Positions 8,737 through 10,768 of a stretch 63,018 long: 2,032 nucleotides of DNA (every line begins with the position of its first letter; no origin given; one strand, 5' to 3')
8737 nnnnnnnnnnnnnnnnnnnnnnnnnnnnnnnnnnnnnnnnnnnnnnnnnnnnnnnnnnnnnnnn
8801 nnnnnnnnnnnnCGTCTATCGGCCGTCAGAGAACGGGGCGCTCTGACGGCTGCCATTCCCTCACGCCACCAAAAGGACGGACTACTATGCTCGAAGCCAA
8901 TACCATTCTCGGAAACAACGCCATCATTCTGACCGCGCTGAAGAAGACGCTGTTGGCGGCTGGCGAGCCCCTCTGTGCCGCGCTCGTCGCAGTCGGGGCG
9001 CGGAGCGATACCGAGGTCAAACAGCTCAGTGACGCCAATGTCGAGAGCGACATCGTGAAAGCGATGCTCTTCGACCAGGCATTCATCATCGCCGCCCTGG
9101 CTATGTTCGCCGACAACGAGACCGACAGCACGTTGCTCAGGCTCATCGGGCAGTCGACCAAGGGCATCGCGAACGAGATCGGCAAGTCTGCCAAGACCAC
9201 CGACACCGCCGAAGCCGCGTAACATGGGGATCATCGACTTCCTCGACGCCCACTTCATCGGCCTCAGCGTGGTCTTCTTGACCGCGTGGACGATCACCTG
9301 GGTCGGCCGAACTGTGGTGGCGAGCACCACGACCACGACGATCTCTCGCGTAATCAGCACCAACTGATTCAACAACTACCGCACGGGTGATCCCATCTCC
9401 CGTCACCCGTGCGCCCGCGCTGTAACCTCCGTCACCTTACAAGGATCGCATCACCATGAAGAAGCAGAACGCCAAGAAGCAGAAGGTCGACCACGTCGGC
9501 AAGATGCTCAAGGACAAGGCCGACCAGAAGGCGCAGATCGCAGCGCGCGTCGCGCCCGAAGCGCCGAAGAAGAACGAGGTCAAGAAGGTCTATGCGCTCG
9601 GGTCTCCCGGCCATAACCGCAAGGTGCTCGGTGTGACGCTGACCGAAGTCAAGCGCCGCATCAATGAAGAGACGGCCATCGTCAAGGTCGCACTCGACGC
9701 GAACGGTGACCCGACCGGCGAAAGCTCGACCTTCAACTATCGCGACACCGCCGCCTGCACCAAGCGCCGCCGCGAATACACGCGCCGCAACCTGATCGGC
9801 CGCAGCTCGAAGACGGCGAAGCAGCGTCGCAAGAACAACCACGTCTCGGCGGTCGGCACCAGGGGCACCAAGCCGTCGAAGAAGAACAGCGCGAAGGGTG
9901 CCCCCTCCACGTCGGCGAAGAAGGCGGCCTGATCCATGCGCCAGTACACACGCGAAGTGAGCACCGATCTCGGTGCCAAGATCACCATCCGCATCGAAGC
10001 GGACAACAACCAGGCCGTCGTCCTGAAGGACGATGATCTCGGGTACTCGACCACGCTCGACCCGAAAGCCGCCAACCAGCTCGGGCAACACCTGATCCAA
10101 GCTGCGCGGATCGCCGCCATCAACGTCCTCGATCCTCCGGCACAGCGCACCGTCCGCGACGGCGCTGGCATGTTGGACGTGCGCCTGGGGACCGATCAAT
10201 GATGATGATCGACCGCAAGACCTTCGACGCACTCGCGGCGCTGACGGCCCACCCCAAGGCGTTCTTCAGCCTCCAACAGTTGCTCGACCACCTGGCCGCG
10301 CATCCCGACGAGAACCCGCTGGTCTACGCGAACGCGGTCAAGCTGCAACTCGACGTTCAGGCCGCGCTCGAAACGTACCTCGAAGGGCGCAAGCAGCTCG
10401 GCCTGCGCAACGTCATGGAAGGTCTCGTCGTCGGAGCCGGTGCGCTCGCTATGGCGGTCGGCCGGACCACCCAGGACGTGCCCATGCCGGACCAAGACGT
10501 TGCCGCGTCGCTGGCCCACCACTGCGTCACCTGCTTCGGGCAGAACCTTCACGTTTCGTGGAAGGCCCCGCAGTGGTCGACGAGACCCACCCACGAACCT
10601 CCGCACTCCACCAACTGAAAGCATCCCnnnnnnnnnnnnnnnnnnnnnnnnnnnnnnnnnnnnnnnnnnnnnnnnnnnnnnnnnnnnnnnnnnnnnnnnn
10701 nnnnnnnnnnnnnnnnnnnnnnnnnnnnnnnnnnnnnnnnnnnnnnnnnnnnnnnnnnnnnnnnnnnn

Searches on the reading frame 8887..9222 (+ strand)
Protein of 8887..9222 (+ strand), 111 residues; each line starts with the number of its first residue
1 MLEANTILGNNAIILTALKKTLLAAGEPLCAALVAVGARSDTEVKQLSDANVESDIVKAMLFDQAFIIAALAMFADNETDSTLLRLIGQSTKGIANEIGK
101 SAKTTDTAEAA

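Call 46: search_protein_families(library=phrogs, proteins=[window:8887-9222:+], max_evalue=0.01)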
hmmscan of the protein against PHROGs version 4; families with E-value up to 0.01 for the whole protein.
window:8887-9222:+ (111 aa): 0 families

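Call 62: search_protein_families(library=pfam, proteins=[window:8887-9219:+], max_evalue=1)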
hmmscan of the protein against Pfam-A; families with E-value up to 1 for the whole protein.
window:8887-9219:+ (111 aa): 1 family
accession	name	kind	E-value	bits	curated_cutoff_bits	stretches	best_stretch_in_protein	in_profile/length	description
PF06395.16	CDC24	-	0.2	12.4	21.3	1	21-94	8-78/89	CDC24 Calponin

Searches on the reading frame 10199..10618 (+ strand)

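Call 46: search_protein_families(library=phrogs, proteins=[window:10199-10618:+], max_evalue=0.01)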
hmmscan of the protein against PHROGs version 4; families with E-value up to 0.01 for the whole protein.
window:10199-10618:+ (139 aa): 0 families

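Call 62: search_protein_families(library=pfam, proteins=[window:10199-10615:+], max_evalue=1)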
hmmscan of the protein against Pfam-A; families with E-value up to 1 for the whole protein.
window:10199-10615:+ (139 aa): 2 families
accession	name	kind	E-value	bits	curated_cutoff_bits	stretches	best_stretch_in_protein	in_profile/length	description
PF00486.34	Trans_reg_C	-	0.071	13.6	26.2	1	6-37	8-39/77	Transcriptional regulatory protein, C terminal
PF14379.11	Myb_CC_LHEQLE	-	0.087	13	29.1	1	45-70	5-30/48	MYB-CC type transfactor, LHEQLE motif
